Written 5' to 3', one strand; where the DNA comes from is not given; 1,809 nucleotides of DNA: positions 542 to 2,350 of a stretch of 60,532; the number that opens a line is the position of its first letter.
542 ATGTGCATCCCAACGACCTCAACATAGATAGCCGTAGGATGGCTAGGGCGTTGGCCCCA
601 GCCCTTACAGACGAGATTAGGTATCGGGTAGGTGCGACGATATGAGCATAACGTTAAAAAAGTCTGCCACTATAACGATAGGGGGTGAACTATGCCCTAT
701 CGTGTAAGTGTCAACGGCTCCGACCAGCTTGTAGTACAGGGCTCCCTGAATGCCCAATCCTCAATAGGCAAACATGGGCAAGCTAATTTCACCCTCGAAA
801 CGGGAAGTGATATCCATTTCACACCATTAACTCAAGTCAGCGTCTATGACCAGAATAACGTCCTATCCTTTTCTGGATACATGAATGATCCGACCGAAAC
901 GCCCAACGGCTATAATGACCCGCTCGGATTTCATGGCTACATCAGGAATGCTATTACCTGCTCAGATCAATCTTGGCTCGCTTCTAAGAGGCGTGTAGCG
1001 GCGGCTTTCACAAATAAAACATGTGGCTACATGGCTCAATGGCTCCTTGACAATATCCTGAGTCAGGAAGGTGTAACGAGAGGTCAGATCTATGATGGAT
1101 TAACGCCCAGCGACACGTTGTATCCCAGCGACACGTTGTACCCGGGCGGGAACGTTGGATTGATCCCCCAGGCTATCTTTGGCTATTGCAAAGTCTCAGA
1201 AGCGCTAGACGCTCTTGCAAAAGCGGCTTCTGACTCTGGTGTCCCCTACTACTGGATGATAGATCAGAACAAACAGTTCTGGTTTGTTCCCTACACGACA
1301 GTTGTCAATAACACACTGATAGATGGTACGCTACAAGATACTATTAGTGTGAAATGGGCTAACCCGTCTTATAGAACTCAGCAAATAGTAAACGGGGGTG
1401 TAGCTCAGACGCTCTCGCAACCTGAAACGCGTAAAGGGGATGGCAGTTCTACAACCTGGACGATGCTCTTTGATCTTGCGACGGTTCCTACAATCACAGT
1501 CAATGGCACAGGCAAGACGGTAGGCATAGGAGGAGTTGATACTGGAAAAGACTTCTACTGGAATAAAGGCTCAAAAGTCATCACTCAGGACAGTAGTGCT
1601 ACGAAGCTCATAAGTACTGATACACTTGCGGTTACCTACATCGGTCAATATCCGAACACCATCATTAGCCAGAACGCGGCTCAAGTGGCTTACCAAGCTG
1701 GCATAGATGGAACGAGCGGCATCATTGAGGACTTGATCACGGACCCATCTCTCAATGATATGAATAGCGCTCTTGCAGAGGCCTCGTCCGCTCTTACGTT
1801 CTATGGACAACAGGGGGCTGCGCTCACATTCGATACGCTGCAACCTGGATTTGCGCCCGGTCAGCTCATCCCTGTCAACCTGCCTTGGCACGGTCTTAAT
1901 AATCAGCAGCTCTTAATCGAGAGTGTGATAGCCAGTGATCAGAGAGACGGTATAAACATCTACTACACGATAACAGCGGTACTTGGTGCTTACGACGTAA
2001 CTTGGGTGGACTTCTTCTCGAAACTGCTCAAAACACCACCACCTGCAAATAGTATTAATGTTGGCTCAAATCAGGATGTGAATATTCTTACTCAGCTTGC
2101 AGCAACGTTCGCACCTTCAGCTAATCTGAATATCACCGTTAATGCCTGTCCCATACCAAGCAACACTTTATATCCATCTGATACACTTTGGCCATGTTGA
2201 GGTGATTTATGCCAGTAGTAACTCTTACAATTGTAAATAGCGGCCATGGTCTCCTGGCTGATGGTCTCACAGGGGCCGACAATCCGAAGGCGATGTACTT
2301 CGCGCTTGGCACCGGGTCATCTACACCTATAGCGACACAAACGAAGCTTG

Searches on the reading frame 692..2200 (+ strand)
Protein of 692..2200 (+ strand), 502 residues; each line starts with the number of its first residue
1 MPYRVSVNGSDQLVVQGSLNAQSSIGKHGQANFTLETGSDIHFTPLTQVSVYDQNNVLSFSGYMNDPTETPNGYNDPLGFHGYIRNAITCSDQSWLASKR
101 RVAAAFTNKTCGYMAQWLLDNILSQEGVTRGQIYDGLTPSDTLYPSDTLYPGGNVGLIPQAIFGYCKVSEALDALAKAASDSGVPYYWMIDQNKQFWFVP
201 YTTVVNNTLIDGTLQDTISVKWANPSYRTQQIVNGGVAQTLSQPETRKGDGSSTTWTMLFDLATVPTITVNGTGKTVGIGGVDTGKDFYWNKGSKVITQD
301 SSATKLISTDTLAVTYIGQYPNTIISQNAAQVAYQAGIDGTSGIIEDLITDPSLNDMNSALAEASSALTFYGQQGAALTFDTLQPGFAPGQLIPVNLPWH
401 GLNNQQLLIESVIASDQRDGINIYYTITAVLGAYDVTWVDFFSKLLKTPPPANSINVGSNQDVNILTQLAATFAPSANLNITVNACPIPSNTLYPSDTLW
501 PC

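Call 19: find_encoding_contigs(protein=window:692-2200:+, flank=10000, max_places=2)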
Protein window:692-2200:+ (502 aa): 3 contigs read that carry it; 1 place shown.
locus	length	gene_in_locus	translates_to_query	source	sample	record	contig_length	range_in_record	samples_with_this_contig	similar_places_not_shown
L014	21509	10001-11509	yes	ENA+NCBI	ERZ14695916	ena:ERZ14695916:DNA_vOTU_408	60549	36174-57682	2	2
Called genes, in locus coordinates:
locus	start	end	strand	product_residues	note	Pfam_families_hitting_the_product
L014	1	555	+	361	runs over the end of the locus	-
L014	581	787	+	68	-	-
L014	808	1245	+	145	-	-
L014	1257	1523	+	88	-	-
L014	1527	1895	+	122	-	-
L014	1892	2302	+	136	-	-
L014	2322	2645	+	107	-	-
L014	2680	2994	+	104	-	-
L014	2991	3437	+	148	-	-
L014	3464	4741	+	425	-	-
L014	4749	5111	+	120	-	-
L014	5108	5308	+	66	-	-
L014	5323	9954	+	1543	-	PF10145:PhageMin_Tail, PF01464:SLT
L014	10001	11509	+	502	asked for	-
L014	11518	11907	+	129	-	-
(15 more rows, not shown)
